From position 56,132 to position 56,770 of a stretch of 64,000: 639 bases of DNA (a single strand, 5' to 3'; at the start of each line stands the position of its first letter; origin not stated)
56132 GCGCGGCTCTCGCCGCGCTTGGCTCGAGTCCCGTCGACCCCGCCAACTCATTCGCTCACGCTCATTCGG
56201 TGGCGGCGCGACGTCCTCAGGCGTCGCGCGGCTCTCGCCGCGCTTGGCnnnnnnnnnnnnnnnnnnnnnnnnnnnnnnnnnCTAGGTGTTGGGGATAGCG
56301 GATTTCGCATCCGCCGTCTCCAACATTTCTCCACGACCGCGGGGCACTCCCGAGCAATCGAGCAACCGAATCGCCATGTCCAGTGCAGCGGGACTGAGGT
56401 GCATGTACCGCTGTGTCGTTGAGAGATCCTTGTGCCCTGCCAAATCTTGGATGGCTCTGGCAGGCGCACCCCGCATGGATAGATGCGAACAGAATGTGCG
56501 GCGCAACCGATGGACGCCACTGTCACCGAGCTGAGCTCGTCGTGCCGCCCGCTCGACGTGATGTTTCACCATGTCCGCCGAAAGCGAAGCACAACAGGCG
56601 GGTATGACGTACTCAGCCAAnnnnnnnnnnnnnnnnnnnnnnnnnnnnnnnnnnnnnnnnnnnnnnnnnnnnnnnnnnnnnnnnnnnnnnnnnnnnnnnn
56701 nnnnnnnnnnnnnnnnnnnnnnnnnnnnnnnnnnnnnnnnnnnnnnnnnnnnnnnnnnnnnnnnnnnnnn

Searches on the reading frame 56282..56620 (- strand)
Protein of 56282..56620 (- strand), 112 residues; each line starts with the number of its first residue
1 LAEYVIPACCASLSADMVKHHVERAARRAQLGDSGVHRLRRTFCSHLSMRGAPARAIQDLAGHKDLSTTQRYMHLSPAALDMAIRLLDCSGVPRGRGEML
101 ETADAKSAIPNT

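Call 3: search_protein_families(library=pfam, proteins=[window:56282-56620:-], max_evalue=1)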
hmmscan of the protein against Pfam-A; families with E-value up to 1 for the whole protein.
window:56282-56620:- (112 aa): 2 families
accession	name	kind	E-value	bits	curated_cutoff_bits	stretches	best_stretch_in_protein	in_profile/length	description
PF00589.27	Phage_integrase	-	8e-15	55.5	27.1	1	13-76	105-169/172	Phage integrase family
PF09981.14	DUF2218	-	0.16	12.9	29.1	0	38-85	11-56/88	Uncharacterized protein conserved in bacteria (DUF2218)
